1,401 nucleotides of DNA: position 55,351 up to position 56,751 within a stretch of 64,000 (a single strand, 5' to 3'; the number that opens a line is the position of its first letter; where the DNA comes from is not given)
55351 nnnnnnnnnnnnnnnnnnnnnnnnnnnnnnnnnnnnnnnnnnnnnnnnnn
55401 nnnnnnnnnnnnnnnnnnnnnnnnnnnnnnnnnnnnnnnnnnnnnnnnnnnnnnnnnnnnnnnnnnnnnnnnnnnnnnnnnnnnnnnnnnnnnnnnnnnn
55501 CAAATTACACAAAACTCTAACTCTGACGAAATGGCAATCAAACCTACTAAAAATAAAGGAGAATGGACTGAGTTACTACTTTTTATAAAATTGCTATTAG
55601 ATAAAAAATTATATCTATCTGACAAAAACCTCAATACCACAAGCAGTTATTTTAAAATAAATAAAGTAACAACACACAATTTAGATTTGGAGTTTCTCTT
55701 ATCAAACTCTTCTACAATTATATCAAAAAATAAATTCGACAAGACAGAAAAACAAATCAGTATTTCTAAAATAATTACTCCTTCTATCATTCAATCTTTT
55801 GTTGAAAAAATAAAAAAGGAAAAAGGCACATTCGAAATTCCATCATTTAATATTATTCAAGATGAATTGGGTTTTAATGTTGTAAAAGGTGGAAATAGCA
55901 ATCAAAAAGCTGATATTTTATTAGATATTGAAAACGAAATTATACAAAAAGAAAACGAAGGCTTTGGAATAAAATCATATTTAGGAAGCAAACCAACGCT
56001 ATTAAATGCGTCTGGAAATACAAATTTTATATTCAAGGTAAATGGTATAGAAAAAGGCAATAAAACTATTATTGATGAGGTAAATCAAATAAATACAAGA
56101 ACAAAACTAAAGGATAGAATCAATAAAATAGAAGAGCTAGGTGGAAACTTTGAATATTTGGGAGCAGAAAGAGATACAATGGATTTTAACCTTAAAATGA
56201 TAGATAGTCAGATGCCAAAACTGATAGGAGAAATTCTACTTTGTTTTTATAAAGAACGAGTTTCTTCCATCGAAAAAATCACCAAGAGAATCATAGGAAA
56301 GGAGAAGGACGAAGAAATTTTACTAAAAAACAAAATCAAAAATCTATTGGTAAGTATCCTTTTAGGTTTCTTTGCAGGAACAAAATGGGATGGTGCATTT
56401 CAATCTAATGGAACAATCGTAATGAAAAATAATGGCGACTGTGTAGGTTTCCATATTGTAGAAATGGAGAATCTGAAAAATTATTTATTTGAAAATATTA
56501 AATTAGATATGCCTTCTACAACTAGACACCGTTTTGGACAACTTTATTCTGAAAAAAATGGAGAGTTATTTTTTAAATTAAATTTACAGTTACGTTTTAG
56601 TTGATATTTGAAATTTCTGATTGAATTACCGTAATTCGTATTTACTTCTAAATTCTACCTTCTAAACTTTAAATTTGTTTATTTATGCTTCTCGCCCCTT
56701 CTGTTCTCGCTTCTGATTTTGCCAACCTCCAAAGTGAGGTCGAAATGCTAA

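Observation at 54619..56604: Solitary C5-cytosine methyltransferase fused to a ~370-aa uncharacterised C-terminal domain, embedded between rny and rpe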

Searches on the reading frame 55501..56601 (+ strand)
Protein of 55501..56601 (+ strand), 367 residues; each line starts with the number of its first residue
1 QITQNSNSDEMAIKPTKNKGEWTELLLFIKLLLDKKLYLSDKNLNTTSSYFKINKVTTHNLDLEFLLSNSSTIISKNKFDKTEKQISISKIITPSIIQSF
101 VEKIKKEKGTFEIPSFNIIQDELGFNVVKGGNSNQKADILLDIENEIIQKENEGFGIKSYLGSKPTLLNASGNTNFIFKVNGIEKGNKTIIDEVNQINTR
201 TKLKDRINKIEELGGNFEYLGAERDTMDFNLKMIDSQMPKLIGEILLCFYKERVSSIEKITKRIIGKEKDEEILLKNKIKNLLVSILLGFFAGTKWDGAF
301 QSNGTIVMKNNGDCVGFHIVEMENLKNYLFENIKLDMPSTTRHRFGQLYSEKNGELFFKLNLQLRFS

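Call 3: search_protein_families(library=pfam, proteins=[window:55501-56601:+], max_evalue=1)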
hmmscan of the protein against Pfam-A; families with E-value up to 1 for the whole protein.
window:55501-56601:+ (367 aa): 1 family
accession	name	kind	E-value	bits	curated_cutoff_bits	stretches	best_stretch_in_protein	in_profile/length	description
PF09561.16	RE_HpaII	-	5.1e-97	325.8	25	1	18-366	1-359/359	HpaII restriction endonuclease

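Call 4: search_protein_families(library=ncbifam, proteins=[window:55501-56601:+], max_evalue=1)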
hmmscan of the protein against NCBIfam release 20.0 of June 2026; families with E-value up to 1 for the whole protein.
window:55501-56601:+ (367 aa): 0 families

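Call 5: search_solved_structures(query=window:55501-56601:+, max_evalue=10, show_alignments=2)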
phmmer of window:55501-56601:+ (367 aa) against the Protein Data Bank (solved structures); distinct sequences matched with E-value up to 10: 0.

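Call 6: find_homologous_proteins(query=window:55501-56601:+, max_evalue=0.001)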
Query window:55501-56601:+ (367 aa): 296 proteins with E <= 0.001 among 5518 candidates; the best 120 are listed.
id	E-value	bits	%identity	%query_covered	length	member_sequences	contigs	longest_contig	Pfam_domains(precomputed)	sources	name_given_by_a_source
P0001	1.0e-194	665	84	100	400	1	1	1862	PF09561.17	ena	-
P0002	1.6e-191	654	85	97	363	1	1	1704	PF09561.17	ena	-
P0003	1.0e-166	573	76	96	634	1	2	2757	PF00145.24,PF09561.17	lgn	-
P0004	7.8e-166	570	76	96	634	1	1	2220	PF00145.24,PF09561.17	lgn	-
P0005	1.1e-164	566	75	96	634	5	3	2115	PF00145.24,PF09561.17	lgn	-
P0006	1.2e-164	566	75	96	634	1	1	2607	PF00145.24,PF09561.17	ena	-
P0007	3.6e-164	564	75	96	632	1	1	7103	PF00145.24,PF09561.17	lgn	-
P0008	4.1e-163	561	73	99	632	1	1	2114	PF00145.24,PF09561.17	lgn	-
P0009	5.0e-162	557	73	99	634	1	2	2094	PF00145.24,PF09561.17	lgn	-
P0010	5.1e-161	554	74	96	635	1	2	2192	PF00145.24,PF09561.17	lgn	-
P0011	2.1e-158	545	70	99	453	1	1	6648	PF00145.24,PF09561.17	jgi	jgi:DNA (cytosine-5)-methyltransferase 1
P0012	1.4e-157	543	71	97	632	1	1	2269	PF00145.24,PF09561.17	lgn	-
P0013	2.2e-155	535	69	97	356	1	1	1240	PF09561.17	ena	-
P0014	2.5e-152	525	73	90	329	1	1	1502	PF09561.17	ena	-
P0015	2.8e-152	525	67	98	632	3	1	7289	PF00145.24,PF09561.17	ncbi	-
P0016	1.1e-150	520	69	96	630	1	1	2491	PF00145.24,PF09561.17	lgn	-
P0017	3.2e-149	515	66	97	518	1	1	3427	PF00145.24,PF09561.17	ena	-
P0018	5.1e-149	514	66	97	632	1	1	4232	PF00145.24,PF09561.17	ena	-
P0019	2.6e-146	506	72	86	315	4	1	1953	PF09561.17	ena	-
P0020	1.2e-144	500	67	92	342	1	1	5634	PF09561.17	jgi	jgi:DNA (cytosine-5)-methyltransferase 1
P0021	1.1e-143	497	71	89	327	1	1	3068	PF09561.17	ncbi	-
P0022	5.8e-139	481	92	65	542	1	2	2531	PF00145.24,PF09561.17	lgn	-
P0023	3.9e-138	479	90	65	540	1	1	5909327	PF00145.24,PF09561.17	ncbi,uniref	ncbi:HpaII family restriction endonuclease [Bernardetia sp. OM2101]|uniref:HpaII family restriction 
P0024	1.0e-137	477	73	82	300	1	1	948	PF09561.17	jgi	jgi:DNA (cytosine-5)-methyltransferase 1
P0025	2.2e-137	476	63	96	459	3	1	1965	PF00145.24,PF09561.17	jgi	jgi:DNA (cytosine-5)-methyltransferase 1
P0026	4.6e-136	472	62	97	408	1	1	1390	PF00145.24,PF09561.17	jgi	jgi:DNA (cytosine-5)-methyltransferase 1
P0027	2.1e-133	463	88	65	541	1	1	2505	PF00145.24,PF09561.17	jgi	jgi:DNA (cytosine-5)-methyltransferase 1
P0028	2.6e-133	463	88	65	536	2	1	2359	PF00145.24,PF09561.17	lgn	-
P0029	1.4e-132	460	88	65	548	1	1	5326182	PF00145.24,PF09561.17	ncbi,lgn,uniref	ncbi:HpaII family restriction endonuclease [Bernardetia sp. MNP-M8]|uniref:HpaII family restriction 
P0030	3.1e-132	459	87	65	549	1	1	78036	PF00145.24,PF09561.17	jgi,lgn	jgi:DNA (cytosine-5)-methyltransferase 1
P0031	4.0e-132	459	61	96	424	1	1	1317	PF00145.24,PF09561.17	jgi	jgi:DNA (cytosine-5)-methyltransferase 1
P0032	1.7e-131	457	86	65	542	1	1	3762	PF00145.24,PF09561.17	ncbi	-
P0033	2.2e-129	450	74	75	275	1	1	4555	PF09561.17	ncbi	-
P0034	1.9e-128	447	76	73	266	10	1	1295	PF09561.17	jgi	jgi:DNA (cytosine-5)-methyltransferase 1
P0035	1.3e-126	441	57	98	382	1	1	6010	PF09561.17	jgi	jgi:DNA (cytosine-5)-methyltransferase 1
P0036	2.9e-125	436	60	96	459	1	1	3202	PF00145.24,PF09561.17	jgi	jgi:DNA (cytosine-5)-methyltransferase 1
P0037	5.9e-124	432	62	92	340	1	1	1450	PF09561.17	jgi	jgi:DNA (cytosine-5)-methyltransferase 1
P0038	4.3e-123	429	58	96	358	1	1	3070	PF09561.17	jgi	jgi:DNA (cytosine-5)-methyltransferase 1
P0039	7.0e-123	428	57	97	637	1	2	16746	PF00145.24,PF09561.17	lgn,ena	-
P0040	7.5e-123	428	57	96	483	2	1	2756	PF00145.24,PF09561.17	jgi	jgi:DNA (cytosine-5)-methyltransferase 1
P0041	1.7e-122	427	56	99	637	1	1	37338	PF00145.24,PF09561.17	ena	-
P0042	2.8e-122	427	56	97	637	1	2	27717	PF00145.24,PF09561.17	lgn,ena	-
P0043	4.0e-122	426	58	96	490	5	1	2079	PF00145.24,PF09561.17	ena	-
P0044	1.6e-121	424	70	75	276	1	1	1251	PF09561.17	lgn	-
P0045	1.2e-119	418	56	98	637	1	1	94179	PF00145.24,PF09561.17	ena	-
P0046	6.1e-119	416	57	96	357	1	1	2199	PF09561.17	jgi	jgi:DNA (cytosine-5)-methyltransferase 1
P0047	8.4e-119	415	58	95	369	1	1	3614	PF09561.17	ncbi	ncbi:MAG: HpaII family restriction endonuclease [Polaribacter sp.]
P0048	2.2e-118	414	57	95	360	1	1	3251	PF09561.17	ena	-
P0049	3.4e-117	410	57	95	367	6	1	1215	PF09561.17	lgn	-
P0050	9.3e-117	408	54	96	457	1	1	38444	PF00145.24,PF09561.17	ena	-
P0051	7.4e-116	405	53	98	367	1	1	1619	PF09561.17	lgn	-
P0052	7.6e-114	399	56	96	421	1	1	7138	PF00145.24,PF09561.17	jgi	-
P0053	6.2e-112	393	62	82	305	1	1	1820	PF09561.17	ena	-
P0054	9.1e-112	392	74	64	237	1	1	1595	PF09561.17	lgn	-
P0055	1.8e-110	388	54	95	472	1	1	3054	PF00145.24,PF09561.17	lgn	-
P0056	1.8e-110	388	68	77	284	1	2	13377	PF09561.17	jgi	jgi:DNA (cytosine-5)-methyltransferase 1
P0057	4.9e-110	386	53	95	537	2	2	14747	PF00145.24,PF09561.17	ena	-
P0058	5.6e-110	386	53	95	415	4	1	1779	PF00145.24,PF09561.17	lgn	-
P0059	5.9e-110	386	72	66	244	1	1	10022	PF09561.17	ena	-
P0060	3.0e-107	377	53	96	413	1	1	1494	PF00145.24,PF09561.17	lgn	-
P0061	3.4e-107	377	49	98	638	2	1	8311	PF00145.24,PF09561.17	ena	-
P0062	5.3e-107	376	69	69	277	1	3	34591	PF09561.17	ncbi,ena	-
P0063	8.0e-107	376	52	96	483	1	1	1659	PF00145.24,PF09561.17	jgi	jgi:DNA (cytosine-5)-methyltransferase 1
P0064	9.5e-107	375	53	97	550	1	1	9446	PF00145.24,PF09561.17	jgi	jgi:DNA (cytosine-5)-methyltransferase 1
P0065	2.1e-106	374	53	96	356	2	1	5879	PF09561.17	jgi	-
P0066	4.7e-106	373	53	96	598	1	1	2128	PF00145.24,PF09561.17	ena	-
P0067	5.6e-106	373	50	96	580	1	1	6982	PF00145.24,PF09561.17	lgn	-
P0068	1.9e-105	371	54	96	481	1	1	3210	PF00145.24,PF09561.17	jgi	jgi:DNA (cytosine-5)-methyltransferase 1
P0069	4.8e-105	370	49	95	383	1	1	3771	PF09561.17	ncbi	ncbi:MAG: HpaII family restriction endonuclease, partial [Candidatus Promineifilaceae bacterium]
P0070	5.8e-105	370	53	96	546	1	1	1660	PF00145.24,PF09561.17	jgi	jgi:DNA (cytosine-5)-methyltransferase 1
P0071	2.1e-104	368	56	86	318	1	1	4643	PF09561.17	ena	-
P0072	3.2e-104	367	52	96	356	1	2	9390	PF09561.17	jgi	jgi:DNA (cytosine-5)-methyltransferase 1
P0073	9.9e-104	366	66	72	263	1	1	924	PF09561.17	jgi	jgi:DNA (cytosine-5)-methyltransferase 1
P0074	1.5e-102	362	53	92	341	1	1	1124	PF09561.17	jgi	-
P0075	1.4e-101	358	64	71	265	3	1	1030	PF09561.17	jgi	jgi:DNA (cytosine-5)-methyltransferase 1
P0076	1.6e-101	358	64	74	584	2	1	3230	PF00145.24,PF09561.17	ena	-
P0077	1.6e-101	358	49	99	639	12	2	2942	PF00145.24,PF09561.17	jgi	-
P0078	3.1e-101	357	51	98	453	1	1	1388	PF00145.24,PF09561.17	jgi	jgi:DNA (cytosine-5)-methyltransferase 1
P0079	7.7e-101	356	55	85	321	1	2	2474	PF09561.17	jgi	-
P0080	8.3e-101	356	52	96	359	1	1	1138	PF09561.17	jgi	jgi:DNA (cytosine-5)-methyltransferase 1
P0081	6.9e-100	353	66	66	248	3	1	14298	PF09561.17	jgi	-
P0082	1.7e-99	352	51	99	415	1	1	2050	PF00145.24,PF09561.17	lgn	-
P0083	1.7e-98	348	51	96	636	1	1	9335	PF00145.24,PF09561.17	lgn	-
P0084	2.4e-97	345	52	89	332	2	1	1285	PF09561.17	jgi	jgi:DNA (cytosine-5)-methyltransferase 1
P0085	5.2e-97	343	45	100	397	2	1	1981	PF09561.17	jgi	jgi:DNA (cytosine-5)-methyltransferase 1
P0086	7.2e-97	343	73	56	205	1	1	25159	PF09561.17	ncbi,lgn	-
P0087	1.0e-95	339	49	95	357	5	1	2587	PF09561.17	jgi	jgi:DNA (cytosine-5)-methyltransferase 1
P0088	1.6e-95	339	49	95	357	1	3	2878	PF09561.17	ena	-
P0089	3.2e-95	338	74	56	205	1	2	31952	PF09561.17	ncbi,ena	-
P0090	4.0e-95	337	47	95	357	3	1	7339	PF09561.17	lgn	-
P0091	6.8e-95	336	49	99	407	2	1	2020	PF00145.24,PF09561.17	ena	-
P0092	2.1e-94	335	55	85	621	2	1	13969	PF00145.24,PF09561.17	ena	-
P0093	2.2e-94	335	49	99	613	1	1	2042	PF00145.24,PF09561.17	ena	-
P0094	9.4e-94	333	52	89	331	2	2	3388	PF09561.17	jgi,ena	-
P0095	1.0e-92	329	62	72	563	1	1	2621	PF00145.24,PF09561.17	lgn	-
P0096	1.8e-92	329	63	68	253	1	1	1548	PF09561.17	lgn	-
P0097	4.9e-92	327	55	79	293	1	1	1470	PF09561.17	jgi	jgi:DNA (cytosine-5)-methyltransferase 1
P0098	1.3e-91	326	50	96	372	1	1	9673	PF09561.17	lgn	-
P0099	4.5e-91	324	58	70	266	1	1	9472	PF09561.17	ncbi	ncbi:MAG: HpaII family restriction endonuclease [Cyanobacteria bacterium J06631_6]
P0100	5.8e-91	324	57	79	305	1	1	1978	PF09561.17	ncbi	-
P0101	2.6e-90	321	48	93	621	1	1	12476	PF00145.24,PF09561.17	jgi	-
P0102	1.9e-89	319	60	70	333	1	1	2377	PF09561.17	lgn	-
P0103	2.9e-87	311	47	93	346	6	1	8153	PF09561.17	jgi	jgi:DNA (cytosine-5)-methyltransferase 1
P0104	9.8e-85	303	63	62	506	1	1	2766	PF00145.24,PF09561.17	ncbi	ncbi:MAG: HpaII family restriction endonuclease, partial [Chitinophagales bacterium]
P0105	2.8e-84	302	68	54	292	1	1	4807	PF09561.17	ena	-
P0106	5.1e-84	301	62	63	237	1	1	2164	PF09561.17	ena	-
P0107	1.2e-83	299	44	99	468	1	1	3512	PF00145.24,PF09561.17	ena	-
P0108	4.9e-83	297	46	99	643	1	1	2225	PF00145.24,PF09561.17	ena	-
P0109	8.0e-83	297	46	95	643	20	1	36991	PF00145.24,PF09561.17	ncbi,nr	ncbi:HpaII family restriction endonuclease [Gammaproteobacteria bacterium]|nr:HpaII family restricti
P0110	1.9e-82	296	45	96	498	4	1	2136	PF00145.24,PF09561.17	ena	-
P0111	5.3e-82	294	55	67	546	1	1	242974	PF00145.24,PF09561.17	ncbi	ncbi:MAG: HpaII family restriction endonuclease [Waterburya sp.]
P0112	5.8e-82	294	49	86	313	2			PF09561.17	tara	tara:strand:- start:165 stop:1106 length:942 start_codon:yes stop_codon:yes gene_type:complete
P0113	1.0e-81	293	60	60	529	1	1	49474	PF00145.24,PF09561.17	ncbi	-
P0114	4.2e-81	291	44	99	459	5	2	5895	PF00145.24,PF09561.17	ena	-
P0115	9.7e-81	290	44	95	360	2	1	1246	PF09561.17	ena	-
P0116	1.4e-80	289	56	72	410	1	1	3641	PF00145.24,PF09561.17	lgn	-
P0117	2.9e-80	288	53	77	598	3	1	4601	PF00145.24,PF09561.17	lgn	-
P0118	4.3e-80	288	44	96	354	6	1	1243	PF09561.17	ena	-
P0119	6.8e-80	287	62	63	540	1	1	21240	PF00145.24,PF09561.17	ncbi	ncbi:MAG: HpaII family restriction endonuclease [Treponemataceae bacterium]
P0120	2.3e-79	285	43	95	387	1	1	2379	PF09561.17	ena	-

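Call 31: predict_structure(alignment_id=A2)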
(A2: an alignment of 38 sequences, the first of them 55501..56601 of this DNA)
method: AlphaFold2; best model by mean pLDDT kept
length: 367 residues; sequences in the alignment: 38
mean_pLDDT: 90.9   pTM: 0.88
mean pLDDT of the five models: 90.9, 90.3, 90.3, 89.7, 89.1
residues with pLDDT >= 90: 294; 70-90: 53; 50-70: 8; < 50: 12
segments of 3 or more residues with pLDDT < 50: 1-12
pLDDT, mean of each block of 10 residues (from residue 1): 35 73 93 96 95 95 90 93 92 93 93 91 78 83 95 95 89 96 90 94 96 96 96 97 97 95 83 94 95 92 94 95 96 93 91 94 96
secondary structure, 60 per line:
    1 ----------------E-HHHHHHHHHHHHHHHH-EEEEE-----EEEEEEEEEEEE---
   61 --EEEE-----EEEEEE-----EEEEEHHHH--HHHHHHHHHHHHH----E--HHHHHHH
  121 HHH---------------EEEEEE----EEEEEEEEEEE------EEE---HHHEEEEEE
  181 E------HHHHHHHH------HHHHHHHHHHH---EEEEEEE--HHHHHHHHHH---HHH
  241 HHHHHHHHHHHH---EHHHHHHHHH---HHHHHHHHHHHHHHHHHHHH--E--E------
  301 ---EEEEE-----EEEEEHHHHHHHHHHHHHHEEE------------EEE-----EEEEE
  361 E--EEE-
elements in order: H19-34 E36-40 E46-57 E63-66 E72-77 E83-87 H88-91 H94-106 H114-123 E139-144 E149-159 E166-168 E175-181 H188-195 H202-212 E216-222 H225-234 H238-252 H257-265 H269-288 E304-308 E314-318 H319-332 E333-335 E348-350 E356-361 E364-366

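Call 35: find_encoding_contigs(protein=P0045, flank=6000, max_places=3)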
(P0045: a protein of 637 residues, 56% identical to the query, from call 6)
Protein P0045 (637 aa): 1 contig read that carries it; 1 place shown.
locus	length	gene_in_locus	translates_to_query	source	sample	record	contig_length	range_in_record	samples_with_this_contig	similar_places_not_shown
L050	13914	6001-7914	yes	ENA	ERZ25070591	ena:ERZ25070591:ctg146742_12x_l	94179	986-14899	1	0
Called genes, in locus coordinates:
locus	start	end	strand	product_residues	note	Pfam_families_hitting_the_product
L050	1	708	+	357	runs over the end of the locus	PF01370:Epimerase, PF16363:GDP_Man_Dehyd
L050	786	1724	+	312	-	PF01073:3Beta_HSD (weak), PF01370:Epimerase, PF02719:Polysacc_synt_2 (faint), PF04321:RmlD_sub_bind (faint), PF16363:GDP_Man_Dehyd, PF13460:NAD_binding_10 (weak)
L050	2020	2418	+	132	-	PF20064:DUF6463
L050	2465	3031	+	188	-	PF00440:TetR_N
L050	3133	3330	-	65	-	-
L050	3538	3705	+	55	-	-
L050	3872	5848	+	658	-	PF00070:Pyr_redox (faint), PF00890:FAD_binding_2, PF01266:DAO, PF01494:FAD_binding_3 (weak), PF03486:HI0933_like (faint), PF07992:Pyr_redox_2 (faint), PF13738:Pyr_redox_3 (faint), PF05690:ThiG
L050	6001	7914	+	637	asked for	PF00145:DNA_methylase, PF09561:RE_HpaII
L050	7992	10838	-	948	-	PF07517:SecA_DEAD, PF00270:DEAD (weak), PF00271:Helicase_C (faint), PF01043:SecA_PP_bind, PF21090:P-loop_SecA, PF07516:SecA_SW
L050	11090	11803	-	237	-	PF02511:Thy1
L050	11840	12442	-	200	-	PF22769:DCD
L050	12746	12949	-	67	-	-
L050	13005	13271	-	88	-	-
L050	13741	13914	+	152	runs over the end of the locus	PF00011:HSP20, PF17886:ArsA_HSP20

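Call 36: find_encoding_contigs(protein=P0109, flank=6000, max_places=3)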
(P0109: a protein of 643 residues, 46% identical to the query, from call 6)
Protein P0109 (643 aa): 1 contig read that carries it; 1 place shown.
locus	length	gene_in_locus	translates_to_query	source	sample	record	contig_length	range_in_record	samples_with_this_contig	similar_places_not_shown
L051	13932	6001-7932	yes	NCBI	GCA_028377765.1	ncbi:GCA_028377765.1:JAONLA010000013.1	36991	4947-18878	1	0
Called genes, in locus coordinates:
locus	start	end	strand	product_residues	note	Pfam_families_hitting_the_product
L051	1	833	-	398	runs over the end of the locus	PF13921:Myb_DNA-bind_6 (weak), PF04326:SLFN_AlbA_2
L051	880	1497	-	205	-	-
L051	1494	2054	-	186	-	PF04542:Sigma70_r2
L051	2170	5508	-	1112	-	PF13482:RNase_H_2, PF01443:Viral_helicase1 (faint), PF13086:AAA_11 (weak), PF13245:AAA_19, PF13604:AAA_30, PF13086:AAA_11 (weak), PF13087:AAA_12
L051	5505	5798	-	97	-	-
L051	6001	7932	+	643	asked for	PF00145:DNA_methylase, PF09561:RE_HpaII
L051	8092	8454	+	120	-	-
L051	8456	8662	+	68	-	-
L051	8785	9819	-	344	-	PF13481:AAA_25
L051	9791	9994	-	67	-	PF12728:HTH_17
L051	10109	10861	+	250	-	-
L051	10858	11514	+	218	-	PF02945:Endonuclease_7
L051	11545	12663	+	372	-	PF14659:Phage_int_SAM_3 (faint), PF22022:Phage_int_M (weak), PF00589:Phage_integrase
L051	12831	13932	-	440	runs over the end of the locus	PF00144:Beta-lactamase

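Call 37: find_encoding_contigs(protein=P0041, flank=6000, max_places=3)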
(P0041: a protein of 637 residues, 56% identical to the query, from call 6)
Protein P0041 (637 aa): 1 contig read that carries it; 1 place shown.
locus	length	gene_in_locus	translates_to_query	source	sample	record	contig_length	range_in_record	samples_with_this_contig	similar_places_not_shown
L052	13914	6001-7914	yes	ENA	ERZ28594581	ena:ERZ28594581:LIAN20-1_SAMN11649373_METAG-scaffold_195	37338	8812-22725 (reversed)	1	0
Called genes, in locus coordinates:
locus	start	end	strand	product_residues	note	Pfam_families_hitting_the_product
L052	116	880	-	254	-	PF02492:cobW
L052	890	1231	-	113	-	PF01155:HypA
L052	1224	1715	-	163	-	-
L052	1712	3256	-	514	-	PF00962:A_deaminase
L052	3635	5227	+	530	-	PF04262:Glu_cys_ligase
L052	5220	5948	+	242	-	PF01507:PAPS_reduct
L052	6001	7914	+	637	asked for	PF00145:DNA_methylase, PF09561:RE_HpaII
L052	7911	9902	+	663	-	PF00580:UvrD-helicase, PF01443:Viral_helicase1 (faint), PF13245:AAA_19, PF13604:AAA_30 (faint), PF13361:UvrD_C, PF13538:UvrD_C_2 (weak)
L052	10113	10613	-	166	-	-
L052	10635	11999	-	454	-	-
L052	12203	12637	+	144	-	-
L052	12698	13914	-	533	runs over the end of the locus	PF00890:FAD_binding_2, PF01266:DAO, PF01494:FAD_binding_3 (faint), PF03486:HI0933_like (weak), PF07992:Pyr_redox_2 (weak), PF02910:Succ_DH_flav_C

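Call 48: search_solved_structures(query=A2, max_evalue=10, show_alignments=5)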
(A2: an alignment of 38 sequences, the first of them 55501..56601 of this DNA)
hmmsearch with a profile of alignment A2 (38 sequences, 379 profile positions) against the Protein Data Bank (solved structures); distinct sequences matched with E-value up to 10: 0.

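Call 50: fold_search(model_id=the predicted structure, library=pdb)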
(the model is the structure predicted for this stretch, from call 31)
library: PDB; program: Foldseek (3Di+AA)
matches with E <= 10: 723; with E <= 0.001: 0
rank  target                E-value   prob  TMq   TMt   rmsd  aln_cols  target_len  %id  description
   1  8s30_A                3.8e-01  0.06  0.10  0.14  17.1       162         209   12  Crystal structure of human PLK1 Polo-Box Domain in complex with Mis18 (released 2024-08-21)
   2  9azz_A                4.7e-01  0.08  0.09  0.18  15.1       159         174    8  Crystal structure of outer membrane lipoprotein carrier protein (LolA) from Ehrlichia ruminantium (released 2024-03-20)
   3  3bzi_A                6.2e-01  0.03  0.08  0.11  18.4       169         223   11  Molecular and structural basis of polo-like kinase 1 substrate recognition: Implications in centrosomal localization (released 2008-02-05)
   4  5nei                  7.0e-01  0.03  0.09  0.12  17.3       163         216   10  The structure of the polo-box domain (PBD) of polo-like kinase 1 (Plk1) in complex with JES107 (released 2018-02-21)
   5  4iup_A                8.3e-01  0.08  0.05  0.13  12.6        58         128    7  crystal structure of Se-substituted arabidopsis thaliana SHH1 SAWADEE domain L200M/L218M mutant (released 2013-05-01)
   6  8wfp_B                8.7e-01  0.02  0.08  0.11  17.4       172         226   12  Crystal structure of polo-like kinase(PLK1)PBD in complex with DD-1 (released 2024-09-25)
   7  3dqg_D                1.0e+00  0.11  0.09  0.19   6.9        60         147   15  Peptide-binding domain of heat shock 70 kDa protein F, mitochondrial precursor, from Caenorhabditis elegans. (released 2008-07-22)
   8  8u2p                  1.1e+00  0.23  0.05  0.05   7.7        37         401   11  Crystal Structure of Glycine--tRNA ligase from Mycobacterium tuberculosis (G5A bound) (released 2023-09-13)
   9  4iuq_B                1.1e+00  0.07  0.05  0.13  12.5        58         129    7  crystal structure of SHH1 SAWADEE domain (released 2013-05-01)
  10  4iur_A                1.1e+00  0.07  0.05  0.13  12.6        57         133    7  crystal structure of SHH1 SAWADEE domain in complex with H3K9me3 peptide (released 2013-05-01)
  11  9a6x_B                1.1e+00  0.06  0.08  0.15  18.7       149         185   11  Integrative model of PTAS-EFP by crosslinking MS and deep learning (released 2024-09-18)
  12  8wfp_A                1.1e+00  0.02  0.09  0.11  17.8       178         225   11  Crystal structure of polo-like kinase(PLK1)PBD in complex with DD-1 (released 2024-09-25)
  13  6ke6_5I               1.2e+00  0.10  0.08  0.07  19.7       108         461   14  3.4 angstrom cryo-EM structure of yeast 90S small subunit preribosome (released 2020-08-05)
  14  3p2w                  1.2e+00  0.03  0.09  0.14  16.8       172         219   10  Unliganded form of Polo-like kinase I Polo-box domain (released 2011-04-27)
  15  5yby                  1.4e+00  0.35  0.08  0.12   9.6        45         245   13  Structure of human Gliomedin (released 2018-10-03)
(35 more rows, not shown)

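Call 66: find_encoding_contigs(protein=P0029, flank=3000, max_places=1)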
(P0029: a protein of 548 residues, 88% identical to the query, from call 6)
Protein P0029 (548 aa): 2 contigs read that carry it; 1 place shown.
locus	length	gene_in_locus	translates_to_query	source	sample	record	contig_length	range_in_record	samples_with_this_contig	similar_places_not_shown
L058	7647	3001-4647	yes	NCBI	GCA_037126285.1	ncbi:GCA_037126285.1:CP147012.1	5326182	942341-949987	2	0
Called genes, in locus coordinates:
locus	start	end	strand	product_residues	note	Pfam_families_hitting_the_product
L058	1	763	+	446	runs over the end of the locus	PF12867:DinB_2, PF03781:FGE-sulfatase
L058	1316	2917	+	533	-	PF12072:RNase_Y_N, PF00013:KH_1, PF08668:HDOD (faint), PF01966:HD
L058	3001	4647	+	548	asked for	PF00145:DNA_methylase, PF09561:RE_HpaII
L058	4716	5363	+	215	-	PF00834:Ribul_P_3_epim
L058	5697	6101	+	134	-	PF00226:DnaJ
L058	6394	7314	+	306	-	PF04012:PspA_IM30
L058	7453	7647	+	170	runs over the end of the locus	PF00300:His_Phos_1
